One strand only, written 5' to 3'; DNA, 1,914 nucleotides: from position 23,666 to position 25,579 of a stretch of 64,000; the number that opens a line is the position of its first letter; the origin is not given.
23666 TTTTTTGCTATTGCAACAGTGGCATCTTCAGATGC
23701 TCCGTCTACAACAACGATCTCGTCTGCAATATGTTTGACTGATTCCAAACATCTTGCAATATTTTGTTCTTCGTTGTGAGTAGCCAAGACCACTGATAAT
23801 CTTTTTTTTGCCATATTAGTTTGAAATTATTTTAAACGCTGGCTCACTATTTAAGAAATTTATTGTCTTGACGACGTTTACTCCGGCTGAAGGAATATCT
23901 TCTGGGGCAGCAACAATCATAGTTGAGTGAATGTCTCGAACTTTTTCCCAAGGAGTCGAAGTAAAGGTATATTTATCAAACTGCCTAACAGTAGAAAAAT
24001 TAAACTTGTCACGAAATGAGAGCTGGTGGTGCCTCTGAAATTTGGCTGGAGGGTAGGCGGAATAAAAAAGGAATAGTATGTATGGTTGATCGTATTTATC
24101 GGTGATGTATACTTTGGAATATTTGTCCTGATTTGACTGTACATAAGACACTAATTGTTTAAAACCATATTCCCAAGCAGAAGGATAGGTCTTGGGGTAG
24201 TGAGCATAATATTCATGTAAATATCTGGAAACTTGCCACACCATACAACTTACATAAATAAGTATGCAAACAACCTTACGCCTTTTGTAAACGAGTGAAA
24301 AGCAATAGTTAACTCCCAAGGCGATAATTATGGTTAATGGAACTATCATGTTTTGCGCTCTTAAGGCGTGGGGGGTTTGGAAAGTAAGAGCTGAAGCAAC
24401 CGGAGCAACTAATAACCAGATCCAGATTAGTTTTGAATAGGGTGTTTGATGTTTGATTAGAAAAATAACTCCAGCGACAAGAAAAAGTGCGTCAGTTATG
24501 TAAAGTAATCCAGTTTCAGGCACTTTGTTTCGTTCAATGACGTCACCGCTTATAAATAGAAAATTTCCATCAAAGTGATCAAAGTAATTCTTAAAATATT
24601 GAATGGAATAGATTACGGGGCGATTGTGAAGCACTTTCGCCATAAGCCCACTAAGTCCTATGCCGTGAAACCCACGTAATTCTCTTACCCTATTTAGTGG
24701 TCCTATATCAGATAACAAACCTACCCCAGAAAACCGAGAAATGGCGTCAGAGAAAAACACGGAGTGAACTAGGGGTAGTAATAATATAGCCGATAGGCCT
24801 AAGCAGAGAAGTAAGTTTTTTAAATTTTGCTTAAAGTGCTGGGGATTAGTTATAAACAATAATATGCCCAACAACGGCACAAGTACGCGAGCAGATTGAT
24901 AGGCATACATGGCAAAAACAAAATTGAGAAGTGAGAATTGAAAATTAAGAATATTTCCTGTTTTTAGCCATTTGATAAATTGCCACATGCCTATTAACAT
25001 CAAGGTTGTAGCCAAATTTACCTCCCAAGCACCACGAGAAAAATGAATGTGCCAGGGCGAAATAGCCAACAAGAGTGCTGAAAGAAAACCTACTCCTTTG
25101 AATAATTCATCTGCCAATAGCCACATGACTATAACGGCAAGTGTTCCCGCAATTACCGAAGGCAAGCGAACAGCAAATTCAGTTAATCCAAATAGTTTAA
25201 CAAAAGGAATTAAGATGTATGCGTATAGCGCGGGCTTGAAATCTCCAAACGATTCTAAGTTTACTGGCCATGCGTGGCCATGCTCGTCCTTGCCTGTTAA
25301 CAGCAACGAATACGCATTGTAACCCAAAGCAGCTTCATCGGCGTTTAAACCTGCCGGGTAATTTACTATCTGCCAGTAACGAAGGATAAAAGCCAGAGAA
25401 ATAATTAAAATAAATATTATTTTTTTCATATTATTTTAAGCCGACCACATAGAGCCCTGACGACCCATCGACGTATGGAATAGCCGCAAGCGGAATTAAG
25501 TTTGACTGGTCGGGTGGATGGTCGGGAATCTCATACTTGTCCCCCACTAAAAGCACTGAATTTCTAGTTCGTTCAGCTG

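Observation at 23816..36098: Tandem array of paralogous PMT/ArnT-like GT-C glycosyltransferases, six copies in the window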

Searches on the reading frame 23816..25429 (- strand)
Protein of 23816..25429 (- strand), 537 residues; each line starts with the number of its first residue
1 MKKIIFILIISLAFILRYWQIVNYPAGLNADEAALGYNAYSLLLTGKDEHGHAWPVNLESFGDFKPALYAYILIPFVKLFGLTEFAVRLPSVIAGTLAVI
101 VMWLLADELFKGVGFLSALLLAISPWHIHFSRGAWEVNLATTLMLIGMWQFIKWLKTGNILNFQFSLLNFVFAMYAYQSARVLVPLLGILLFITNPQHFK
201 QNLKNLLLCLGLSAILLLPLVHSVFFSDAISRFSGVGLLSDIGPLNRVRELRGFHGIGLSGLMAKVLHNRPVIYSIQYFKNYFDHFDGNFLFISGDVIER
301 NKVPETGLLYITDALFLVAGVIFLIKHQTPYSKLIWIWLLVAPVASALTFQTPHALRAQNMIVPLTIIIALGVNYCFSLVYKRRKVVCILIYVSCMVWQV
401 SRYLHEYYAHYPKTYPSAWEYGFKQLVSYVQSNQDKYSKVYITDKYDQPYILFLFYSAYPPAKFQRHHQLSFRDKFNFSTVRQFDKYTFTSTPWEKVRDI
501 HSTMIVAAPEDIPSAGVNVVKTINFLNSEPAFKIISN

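Call 4: search_protein_families(library=pfam, proteins=[window:23816-25429:-], max_evalue=0.01)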
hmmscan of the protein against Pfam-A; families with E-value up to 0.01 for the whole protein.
window:23816-25429:- (537 aa): 1 family
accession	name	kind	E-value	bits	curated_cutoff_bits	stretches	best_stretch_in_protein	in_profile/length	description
PF13231.12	PMT_2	-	4.7e-12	46.8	26.1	1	65-215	2-154/160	Dolichyl-phosphate-mannose-protein mannosyltransferase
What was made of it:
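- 23816..25429 (-): GT-C paralog 1 (537 aa), '23816-type'; last family member of the operon. Pfam PMT_2 46.8 bits (call 4).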

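Call 8: search_protein_families(library=ncbifam, proteins=[window:23816-25429:-], max_evalue=0.01)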
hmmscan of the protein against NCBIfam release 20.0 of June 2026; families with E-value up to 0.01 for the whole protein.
window:23816-25429:- (537 aa): 1 family
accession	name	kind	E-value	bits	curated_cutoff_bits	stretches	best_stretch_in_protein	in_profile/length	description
TIGR03663.1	TIGR03663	subfamily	5.7e-11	42.1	126.25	1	4-203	2-190/435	flippase activity-associated protein Agl23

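Call 9: search_solved_structures(query=A1, max_evalue=1, show_alignments=2)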
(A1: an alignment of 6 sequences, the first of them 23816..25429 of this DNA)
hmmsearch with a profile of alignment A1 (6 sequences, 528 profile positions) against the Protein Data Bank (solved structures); distinct sequences matched with E-value up to 1: 1.
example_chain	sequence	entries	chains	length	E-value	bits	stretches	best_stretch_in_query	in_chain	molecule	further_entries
5ezm_A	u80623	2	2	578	0.00027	23.2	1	67-149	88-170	4-amino-4-deoxy-L-arabinose transferase or related glycosyltransferases of PMT family | 4-amino-4-deoxy-L-arabinose (L-Ara4N) transferase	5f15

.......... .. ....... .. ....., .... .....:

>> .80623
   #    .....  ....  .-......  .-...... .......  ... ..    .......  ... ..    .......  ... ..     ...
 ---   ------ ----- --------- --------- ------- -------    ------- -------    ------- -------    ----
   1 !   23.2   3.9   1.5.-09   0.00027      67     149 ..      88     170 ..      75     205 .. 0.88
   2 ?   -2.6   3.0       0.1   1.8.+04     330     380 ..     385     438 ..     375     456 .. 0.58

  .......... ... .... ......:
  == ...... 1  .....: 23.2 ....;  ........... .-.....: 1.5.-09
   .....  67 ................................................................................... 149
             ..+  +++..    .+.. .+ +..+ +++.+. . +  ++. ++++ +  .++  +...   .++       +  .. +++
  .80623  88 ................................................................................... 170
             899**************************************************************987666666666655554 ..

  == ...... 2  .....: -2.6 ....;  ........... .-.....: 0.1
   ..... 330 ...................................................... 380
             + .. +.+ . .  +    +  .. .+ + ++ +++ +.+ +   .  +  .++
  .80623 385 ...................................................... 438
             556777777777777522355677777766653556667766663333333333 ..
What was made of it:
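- Closest known: ArnT. Same: It is the only solved protein detected by sequence profile (E 2.7e-4 over TM2-TM4, call 9).
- Profile hit to ArnT 5ezm, E 2.7e-4 (call 9).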

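Call 17: find_related_loci(query=window:23816-25429:-, collection=genome_contigs, flank=10000)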
Query window:23816-25429:- (537 aa) in genome_contigs; peptide patterns used: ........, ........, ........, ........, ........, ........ (x = any residue, [..] = any of these).
30 stretches matched a pattern; 2 encode a relative of the query (tblastn E <= 1e-3); 2 distinct loci.
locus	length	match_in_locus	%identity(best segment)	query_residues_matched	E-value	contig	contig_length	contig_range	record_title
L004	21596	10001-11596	53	2-536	0e+0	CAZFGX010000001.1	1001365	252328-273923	MAG TPA_asm: uncultured Gammaproteobacteria bacterium isolate SRP342105_co1_501 genome assembly, contig: NODE_2_length_1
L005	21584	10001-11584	46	3-532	2e-154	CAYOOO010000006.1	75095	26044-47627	MAG TPA_asm: uncultured Gammaproteobacteria bacterium isolate binchicken_co110_106 genome assembly, contig: NODE_903_len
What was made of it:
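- Tried and rejected: The single allowed genome_contigs scan returned only two loci (call 17).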

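Call 31: list_cluster_members(proteins=[window:23816-25429:-, window:25431-27017:-, window:27014-28576:-, window:30138-31751:-, window:34494-36098:-, window:46415-48013:+, window:28552-30120:-])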
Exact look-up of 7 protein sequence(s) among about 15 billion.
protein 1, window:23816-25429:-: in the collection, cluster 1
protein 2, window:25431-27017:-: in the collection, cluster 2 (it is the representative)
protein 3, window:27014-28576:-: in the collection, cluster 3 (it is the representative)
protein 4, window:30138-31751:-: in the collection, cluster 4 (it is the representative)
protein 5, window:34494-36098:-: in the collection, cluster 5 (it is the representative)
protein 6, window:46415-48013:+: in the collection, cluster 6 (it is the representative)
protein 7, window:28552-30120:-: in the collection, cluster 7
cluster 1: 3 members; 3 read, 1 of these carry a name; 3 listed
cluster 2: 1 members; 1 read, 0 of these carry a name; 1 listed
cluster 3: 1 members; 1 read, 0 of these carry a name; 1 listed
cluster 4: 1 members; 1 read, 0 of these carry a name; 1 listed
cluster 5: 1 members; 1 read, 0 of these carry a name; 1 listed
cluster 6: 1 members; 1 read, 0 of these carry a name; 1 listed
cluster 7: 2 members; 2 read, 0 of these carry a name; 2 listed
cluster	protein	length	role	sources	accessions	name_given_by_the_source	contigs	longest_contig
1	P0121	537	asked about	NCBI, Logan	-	-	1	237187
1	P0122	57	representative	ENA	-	-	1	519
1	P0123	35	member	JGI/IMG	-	hypothetical protein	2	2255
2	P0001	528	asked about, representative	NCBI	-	-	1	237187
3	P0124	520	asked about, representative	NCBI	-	-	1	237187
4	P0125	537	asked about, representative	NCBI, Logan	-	-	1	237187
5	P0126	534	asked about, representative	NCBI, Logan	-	-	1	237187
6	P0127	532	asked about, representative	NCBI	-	-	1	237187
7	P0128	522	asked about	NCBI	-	-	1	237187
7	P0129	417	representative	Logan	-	-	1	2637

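Call 37: predict_structure(alignment_id=A2)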
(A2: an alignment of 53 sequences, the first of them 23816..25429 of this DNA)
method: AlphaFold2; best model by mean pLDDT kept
length: 537 residues; sequences in the alignment: 53
mean_pLDDT: 89.3   pTM: 0.90
mean pLDDT of the five models: 89.3, 88.2, 87.6, 87.4, 87.0
residues with pLDDT >= 90: 338; 70-90: 160; 50-70: 39; < 50: 0
segments of 3 or more residues with pLDDT < 50: none
pLDDT, mean of each block of 10 residues (from residue 1): 97 95 88 94 95 82 79 97 95 95 98 97 88 82 96 94 95 91 90 90 90 87 72 65 67 67 80 90 95 88 89 97 97 95 89 83 97 95 90 95 93 87 96 96 92 97 91 64 93 81 93 87 95 93
secondary structure, 60 per line:
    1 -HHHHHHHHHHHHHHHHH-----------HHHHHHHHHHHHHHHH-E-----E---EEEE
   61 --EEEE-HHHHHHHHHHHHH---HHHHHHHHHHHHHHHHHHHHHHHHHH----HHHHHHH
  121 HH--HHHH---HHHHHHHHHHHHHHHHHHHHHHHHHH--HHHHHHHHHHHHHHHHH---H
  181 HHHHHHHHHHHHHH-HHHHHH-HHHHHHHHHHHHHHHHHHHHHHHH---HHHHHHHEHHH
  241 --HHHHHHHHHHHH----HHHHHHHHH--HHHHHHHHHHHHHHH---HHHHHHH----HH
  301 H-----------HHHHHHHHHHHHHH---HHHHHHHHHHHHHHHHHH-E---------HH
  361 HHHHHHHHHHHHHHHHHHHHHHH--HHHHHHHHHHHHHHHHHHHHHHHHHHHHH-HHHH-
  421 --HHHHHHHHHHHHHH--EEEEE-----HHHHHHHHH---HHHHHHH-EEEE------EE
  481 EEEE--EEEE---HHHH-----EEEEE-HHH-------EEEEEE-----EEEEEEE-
elements in order: H2-18 H30-45 E57-60 E63-66 H68-80 H84-109 H114-122 H125-128 H132-157 H160-176 H180-194 H196-201 H203-226 H230-236 H243-254 H259-267 H270-284 H288-294 H313-326 H330-347 H359-383 H386-414 H416-419 H423-436 E439-443 H449-457 H461-467 E469-472 E479-484 E487-490 H494-497 E503-507 E519-524 E530-536
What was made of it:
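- On GT-C superfamily, GT-C_A structural class: AF2 model pLDDT 89.3 / pTM 0.90 (call 37). D31-E32 lie at the start of the first loop helix (H30-45, call 37).
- Fold: AF2 pLDDT 89.3 / pTM 0.90 (call 37).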

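Call 39: fold_search(model_id=the predicted structure, library=pdb)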
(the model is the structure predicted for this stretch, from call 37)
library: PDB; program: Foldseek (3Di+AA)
matches with E <= 10: 267; with E <= 0.001: 21
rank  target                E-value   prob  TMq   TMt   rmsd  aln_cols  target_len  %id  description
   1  8b6l_I                7.6e-08  1.00  0.50  0.41  12.9       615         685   15  Subtomogram average of the human Sec61-TRAP-OSTA-translocon (released 2022-12-07)
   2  8agc_A                8.3e-08  1.00  0.53  0.43  11.7       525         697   15  Structure of yeast oligosaccharylransferase complex with lipid-linked oligosaccharide and non-acceptor peptide bound (released 2022-12-07)
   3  5ezm                  2.7e-07  1.00  0.46  0.46  15.9       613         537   12  Crystal Structure of ArnT from Cupriavidus metallidurans in the apo state (released 2016-02-17)
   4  6ftg_5                3.5e-07  1.00  0.52  0.44  13.1       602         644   13  Subtomogram average of OST-containing ribosome-translocon complexes from canine rough microsomal membranes (released 2018-03-21)
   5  7e9s_A                4.4e-07  1.00  0.51  0.34  12.3       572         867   11  Archaeal oligosaccharyltransferase AglB from Archaeoglobus fulgidus in complex with an inhibitory peptide and a dolich (released 2021-09-08)
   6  6gxc_A                4.5e-07  1.00  0.50  0.40  13.8       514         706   14  Bacterial oligosaccharyltransferase PglB in complex with an inhibitory peptide and a reactive lipid-linked oligosaccha (released 2018-11-14)
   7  6s7t_A                5.4e-07  1.00  0.52  0.41  12.8       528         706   14  Cryo-EM structure of human oligosaccharyltransferase complex OST-B (released 2019-12-18)
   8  6s7o_A                5.7e-07  1.00  0.53  0.45  12.7       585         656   13  Cryo-EM structure of human oligosaccharyltransferase complex OST-A (released 2019-12-18)
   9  5ogl_A                5.9e-07  1.00  0.50  0.39  13.8       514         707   14  Structure of bacterial oligosaccharyltransferase PglB in complex with an acceptor peptide and an lipid-linked oligosac (released 2017-10-25)
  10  3wak                  7.0e-07  1.00  0.50  0.33  12.9       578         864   12  Crystal structure of the Archaeoglobus fulgidus oligosaccharyltransferase (O29867_ARCFU) in the apo form (released 2013-10-30)
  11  6ezn_F                7.7e-07  1.00  0.52  0.44  12.9       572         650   13  Cryo-EM structure of the yeast oligosaccharyltransferase (OST) complex (released 2018-01-17)
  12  9n9j_I                7.7e-07  1.00  0.50  0.40  12.5       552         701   15  Structure of a GRP94 folding intermediate engaged with a CCDC134- and FKBP11-bound secretory translocon (released 2025-11-19)
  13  5f15                  1.0e-06  1.00  0.57  0.56   9.3       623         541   12  Crystal Structure of ArnT from Cupriavidus metallidurans bound to Undecaprenyl phosphate (released 2016-02-17)
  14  8agb_A                1.2e-06  1.00  0.50  0.42  11.9       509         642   14  Structure of yeast oligosaccharylransferase complex with lipid-linked oligosaccharide bound (released 2022-12-07)
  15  8pn9_A                1.5e-06  1.00  0.55  0.46  10.2       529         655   13  Structure of human oligosaccharyltransferase OST-A complex bound to NGI-1 (released 2024-05-08)
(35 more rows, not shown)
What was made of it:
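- On GT-C superfamily, GT-C_A structural class: Foldseek probability 1.00 (call 39).
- Foldseek E about 1e-7 to STT3, PglB, AglB and ArnT (call 39).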

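Call 43: search_solved_structures(query=A2, max_evalue=10, show_alignments=5)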
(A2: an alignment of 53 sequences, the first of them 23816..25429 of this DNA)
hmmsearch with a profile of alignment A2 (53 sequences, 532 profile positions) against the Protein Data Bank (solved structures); distinct sequences matched with E-value up to 10: 4.
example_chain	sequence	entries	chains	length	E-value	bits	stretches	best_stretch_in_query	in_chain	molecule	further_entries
4h8n_A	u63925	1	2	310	0.19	13.5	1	387-457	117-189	Conjugated polyketone reductase C2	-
3vxg_A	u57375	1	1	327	0.23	13.3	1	387-457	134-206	Conjugated polyketone reductase C2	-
2k6v_A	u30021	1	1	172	0.85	11.4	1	270-305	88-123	Putative cytochrome c oxidase assembly protein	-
5ezm_A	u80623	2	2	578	4.6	9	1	67-206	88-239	4-amino-4-deoxy-L-arabinose transferase or related glycosyltransferases of PMT family | 4-amino-4-deoxy-L-arabinose (L-Ara4N) transferase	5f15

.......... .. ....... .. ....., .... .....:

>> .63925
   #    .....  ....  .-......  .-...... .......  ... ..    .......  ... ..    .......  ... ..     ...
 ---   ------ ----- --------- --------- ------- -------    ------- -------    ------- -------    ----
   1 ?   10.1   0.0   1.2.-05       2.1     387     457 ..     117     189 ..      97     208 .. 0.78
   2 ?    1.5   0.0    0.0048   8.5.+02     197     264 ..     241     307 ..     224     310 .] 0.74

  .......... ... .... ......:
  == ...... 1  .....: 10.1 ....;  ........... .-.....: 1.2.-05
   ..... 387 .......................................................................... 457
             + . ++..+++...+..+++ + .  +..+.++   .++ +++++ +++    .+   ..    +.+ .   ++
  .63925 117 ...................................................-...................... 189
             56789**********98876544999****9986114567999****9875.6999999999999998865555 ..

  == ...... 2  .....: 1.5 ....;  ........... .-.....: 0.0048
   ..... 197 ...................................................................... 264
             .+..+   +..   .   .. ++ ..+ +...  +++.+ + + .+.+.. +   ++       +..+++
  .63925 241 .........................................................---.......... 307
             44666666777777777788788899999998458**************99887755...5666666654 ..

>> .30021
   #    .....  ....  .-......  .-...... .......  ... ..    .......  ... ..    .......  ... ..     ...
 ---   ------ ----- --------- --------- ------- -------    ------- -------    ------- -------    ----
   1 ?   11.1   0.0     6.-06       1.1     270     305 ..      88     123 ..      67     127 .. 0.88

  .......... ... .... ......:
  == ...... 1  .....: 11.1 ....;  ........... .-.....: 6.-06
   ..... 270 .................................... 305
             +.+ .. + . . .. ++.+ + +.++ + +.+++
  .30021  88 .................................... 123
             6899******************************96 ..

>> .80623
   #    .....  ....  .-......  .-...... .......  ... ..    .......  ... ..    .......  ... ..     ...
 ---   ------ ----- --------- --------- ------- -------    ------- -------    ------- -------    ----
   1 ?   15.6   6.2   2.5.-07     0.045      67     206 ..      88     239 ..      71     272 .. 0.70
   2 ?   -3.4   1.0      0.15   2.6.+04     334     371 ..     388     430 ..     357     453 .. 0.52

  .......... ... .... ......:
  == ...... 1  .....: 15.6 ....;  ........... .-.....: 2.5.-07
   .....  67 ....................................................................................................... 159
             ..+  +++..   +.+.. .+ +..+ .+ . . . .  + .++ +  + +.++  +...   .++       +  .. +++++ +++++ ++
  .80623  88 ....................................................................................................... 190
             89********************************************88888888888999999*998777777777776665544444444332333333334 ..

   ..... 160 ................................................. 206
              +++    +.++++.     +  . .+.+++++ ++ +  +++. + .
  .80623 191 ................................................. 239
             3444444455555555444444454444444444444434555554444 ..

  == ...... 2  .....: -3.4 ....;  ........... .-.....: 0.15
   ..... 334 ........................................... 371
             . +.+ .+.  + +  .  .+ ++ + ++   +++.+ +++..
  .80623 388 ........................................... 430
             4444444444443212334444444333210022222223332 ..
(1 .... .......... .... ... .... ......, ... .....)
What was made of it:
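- On ArnT, GT83: The profile hit to 5ezm covers only 83 residues at E 2.7e-4 (call 9) and drops to E 4.6 with the deeper profile (call 43).
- Tried and rejected: The deeper profile (A2) against PDB sequences lost the ArnT hit (E 4.6, call 43).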

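Call 64: search_protein_representatives(alignment_id=A1)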
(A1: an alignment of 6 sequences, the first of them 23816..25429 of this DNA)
Query: 6 sequences, 528 profile positions. Proteins with E-value up to 0.001 (for the whole library): 35700; up to 1e-10: 14833; up to 1e-30: 6274. The best 150 are listed.
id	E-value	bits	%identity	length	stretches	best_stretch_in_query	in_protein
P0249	1.6e-168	578.4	-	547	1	3-527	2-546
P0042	3.2e-158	544.4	-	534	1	1-527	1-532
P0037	9.4e-153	526.4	-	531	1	1-527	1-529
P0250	7.1e-150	516.9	-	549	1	4-527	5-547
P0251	1.3e-149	516.0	-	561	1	2-527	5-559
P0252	1.8e-148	512.2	-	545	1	4-527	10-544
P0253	6.5e-147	507.1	-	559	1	8-528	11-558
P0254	6.6e-146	503.8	-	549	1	1-524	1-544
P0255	7.9e-146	503.6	-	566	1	1-525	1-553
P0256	8.7e-146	503.4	-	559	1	4-526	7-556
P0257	1.4e-145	502.7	-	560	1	5-527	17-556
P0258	2.3e-144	498.8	-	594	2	114-527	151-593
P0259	4.0e-144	497.9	-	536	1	1-528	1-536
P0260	1.1e-140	486.6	-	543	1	1-527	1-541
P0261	2.5e-140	485.4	-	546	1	3-526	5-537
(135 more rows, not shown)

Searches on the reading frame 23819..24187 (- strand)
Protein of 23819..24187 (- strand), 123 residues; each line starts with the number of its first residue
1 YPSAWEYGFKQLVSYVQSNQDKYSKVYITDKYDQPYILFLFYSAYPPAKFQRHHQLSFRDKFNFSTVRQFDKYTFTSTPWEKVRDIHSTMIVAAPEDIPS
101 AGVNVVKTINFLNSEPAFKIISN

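Call 74: predict_structure(alignment_id=A3)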
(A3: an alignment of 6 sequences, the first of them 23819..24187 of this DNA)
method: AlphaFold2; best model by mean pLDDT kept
length: 123 residues; sequences in the alignment: 6
mean_pLDDT: 79.6   pTM: 0.74
mean pLDDT of the five models: 79.6, 77.7, 71.7, 70.0, 65.7
residues with pLDDT >= 90: 32; 70-90: 65; 50-70: 23; < 50: 3
segments of 3 or more residues with pLDDT < 50: none
pLDDT, mean of each block of 10 residues (from residue 1): 78 92 90 73 77 55 64 82 77 87 89 90 87
secondary structure, 60 per line:
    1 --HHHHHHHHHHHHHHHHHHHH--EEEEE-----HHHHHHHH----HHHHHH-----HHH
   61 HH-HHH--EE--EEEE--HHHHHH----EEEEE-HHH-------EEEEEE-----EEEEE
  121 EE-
elements in order: H3-22 E25-29 H35-42 H47-52 H58-62 E73-76 H79-84 E89-93 E105-110 E116-122
